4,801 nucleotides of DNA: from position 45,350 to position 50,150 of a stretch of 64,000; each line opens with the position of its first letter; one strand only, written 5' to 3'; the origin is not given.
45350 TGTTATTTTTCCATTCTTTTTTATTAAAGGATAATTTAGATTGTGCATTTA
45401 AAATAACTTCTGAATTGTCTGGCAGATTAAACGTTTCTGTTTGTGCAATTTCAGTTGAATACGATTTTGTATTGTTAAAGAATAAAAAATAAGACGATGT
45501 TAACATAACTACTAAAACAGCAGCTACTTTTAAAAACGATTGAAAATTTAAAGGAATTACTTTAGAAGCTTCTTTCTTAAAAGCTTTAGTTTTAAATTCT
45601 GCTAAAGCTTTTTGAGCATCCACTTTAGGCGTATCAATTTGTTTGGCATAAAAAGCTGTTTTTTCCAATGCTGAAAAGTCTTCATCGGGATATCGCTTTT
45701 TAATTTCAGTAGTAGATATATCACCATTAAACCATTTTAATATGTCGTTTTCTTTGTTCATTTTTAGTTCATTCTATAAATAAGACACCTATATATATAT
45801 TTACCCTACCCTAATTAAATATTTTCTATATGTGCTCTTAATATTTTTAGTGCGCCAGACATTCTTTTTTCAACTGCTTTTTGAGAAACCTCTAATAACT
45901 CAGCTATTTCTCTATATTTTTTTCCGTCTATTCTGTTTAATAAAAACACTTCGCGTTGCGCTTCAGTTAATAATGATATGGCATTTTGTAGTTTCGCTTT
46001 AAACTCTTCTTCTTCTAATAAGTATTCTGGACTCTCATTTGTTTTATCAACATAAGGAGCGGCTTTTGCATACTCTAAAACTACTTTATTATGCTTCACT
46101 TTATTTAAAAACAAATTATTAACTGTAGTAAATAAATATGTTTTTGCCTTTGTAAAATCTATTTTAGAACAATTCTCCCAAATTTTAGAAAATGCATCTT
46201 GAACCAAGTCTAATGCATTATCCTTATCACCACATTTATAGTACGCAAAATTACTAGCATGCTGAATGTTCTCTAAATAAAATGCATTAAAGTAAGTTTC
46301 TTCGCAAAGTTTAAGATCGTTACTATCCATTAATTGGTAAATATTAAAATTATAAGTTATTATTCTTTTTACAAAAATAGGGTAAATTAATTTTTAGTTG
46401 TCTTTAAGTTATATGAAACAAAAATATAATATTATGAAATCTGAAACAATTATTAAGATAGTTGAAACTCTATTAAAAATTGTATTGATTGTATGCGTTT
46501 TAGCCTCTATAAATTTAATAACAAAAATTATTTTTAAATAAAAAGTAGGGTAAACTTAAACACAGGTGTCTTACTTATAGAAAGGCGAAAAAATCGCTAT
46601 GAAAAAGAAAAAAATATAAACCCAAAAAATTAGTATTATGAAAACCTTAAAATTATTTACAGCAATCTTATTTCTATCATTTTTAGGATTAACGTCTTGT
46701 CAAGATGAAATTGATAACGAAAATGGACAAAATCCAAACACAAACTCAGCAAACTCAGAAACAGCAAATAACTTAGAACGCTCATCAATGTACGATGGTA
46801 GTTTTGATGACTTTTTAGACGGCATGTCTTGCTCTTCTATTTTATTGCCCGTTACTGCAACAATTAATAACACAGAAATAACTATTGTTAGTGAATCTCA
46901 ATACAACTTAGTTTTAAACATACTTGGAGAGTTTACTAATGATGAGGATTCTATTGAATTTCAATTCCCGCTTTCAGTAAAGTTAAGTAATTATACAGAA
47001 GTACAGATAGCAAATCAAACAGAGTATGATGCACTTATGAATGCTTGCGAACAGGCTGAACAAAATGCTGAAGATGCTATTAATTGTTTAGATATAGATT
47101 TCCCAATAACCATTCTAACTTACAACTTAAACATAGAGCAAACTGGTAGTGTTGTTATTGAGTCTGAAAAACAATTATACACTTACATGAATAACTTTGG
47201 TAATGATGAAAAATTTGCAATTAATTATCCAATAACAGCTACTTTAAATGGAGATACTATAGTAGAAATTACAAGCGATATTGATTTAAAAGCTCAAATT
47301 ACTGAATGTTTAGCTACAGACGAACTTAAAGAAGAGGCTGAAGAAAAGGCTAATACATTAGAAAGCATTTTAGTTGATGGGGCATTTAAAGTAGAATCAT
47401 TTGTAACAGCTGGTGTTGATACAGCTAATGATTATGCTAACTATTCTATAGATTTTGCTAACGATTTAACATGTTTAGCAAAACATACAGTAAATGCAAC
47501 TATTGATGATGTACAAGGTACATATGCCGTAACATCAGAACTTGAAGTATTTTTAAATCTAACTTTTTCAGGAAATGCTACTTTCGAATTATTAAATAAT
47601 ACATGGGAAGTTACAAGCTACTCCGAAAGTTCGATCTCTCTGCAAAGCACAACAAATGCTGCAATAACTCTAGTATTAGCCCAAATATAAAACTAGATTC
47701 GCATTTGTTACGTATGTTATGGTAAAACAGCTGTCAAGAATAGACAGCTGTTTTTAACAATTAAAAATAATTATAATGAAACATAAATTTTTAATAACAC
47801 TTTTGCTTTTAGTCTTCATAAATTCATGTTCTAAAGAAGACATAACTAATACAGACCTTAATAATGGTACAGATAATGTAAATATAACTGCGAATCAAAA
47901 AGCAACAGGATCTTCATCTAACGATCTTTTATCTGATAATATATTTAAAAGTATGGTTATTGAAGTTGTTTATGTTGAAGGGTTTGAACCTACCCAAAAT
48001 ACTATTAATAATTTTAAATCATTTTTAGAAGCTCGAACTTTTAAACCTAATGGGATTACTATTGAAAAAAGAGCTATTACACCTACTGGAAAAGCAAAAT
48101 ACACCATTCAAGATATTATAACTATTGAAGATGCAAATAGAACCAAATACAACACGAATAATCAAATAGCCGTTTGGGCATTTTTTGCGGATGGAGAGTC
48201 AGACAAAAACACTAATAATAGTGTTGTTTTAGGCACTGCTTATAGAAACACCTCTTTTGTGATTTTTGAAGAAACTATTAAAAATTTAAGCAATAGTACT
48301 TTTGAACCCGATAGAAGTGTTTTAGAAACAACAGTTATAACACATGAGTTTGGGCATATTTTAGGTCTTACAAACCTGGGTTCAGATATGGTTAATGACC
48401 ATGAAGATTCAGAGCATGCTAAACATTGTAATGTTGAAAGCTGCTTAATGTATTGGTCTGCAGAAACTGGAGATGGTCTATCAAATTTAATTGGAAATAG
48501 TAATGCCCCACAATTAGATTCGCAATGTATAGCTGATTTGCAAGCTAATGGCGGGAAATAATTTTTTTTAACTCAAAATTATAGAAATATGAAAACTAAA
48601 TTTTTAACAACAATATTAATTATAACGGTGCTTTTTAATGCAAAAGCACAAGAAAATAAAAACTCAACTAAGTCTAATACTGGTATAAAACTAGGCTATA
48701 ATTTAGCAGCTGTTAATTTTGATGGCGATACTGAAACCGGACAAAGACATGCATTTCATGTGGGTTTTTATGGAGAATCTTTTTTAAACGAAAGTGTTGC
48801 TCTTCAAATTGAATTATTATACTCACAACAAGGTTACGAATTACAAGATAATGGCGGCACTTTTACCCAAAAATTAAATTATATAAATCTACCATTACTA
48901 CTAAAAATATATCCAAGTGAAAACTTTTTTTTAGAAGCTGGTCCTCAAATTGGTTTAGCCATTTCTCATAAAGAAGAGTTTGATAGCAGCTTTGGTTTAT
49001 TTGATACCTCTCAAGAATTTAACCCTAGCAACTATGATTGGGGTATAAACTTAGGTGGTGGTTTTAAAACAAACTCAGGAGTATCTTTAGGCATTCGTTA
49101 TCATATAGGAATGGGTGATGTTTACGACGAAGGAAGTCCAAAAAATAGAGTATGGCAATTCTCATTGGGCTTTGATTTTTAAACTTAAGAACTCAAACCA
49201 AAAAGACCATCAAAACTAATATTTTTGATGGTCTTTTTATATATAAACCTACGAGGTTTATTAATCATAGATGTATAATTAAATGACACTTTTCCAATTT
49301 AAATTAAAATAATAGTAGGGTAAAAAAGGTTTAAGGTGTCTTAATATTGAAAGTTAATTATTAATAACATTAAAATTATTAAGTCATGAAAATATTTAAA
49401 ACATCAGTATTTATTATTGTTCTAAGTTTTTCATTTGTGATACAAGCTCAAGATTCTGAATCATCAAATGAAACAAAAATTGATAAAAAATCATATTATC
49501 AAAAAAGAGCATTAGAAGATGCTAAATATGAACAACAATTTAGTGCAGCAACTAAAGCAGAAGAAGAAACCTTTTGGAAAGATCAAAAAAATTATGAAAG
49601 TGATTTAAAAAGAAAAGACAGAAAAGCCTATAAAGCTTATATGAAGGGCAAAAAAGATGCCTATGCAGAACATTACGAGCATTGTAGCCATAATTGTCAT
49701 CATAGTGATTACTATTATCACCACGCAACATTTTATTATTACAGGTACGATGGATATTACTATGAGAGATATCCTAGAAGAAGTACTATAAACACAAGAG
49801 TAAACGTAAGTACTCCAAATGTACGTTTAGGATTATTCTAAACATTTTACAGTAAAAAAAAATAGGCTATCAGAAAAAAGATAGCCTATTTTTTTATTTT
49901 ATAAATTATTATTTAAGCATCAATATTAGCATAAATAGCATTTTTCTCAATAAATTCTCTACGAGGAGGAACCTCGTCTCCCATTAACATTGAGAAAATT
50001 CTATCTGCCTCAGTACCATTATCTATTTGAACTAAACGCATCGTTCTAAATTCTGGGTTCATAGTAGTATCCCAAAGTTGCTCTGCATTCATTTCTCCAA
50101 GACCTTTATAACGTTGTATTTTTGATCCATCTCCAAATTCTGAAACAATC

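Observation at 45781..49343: Four copies of a 27-nt bipartite element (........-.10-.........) next to an ECF sigma gene: candidate cognate promoter defining a small regulon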

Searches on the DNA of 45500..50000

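Call 62: search_rna_families(source=window, start=45500, end=50000, threshold=evalue, max_evalue=1)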
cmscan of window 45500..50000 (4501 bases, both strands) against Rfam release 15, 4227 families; matches with E-value up to 1: 2.
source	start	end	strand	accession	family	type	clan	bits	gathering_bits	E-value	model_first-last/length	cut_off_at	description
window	49800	49891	+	RF02379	csRNA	Gene; sRNA;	-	35.5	57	0.045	1-93/93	no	Cia-dependent small RNA csRNA1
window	49853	49896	-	RF03210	mir-7359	Gene; miRNA;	-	22.7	90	0.76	1-56/56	no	mir-7359 microRNA precursor family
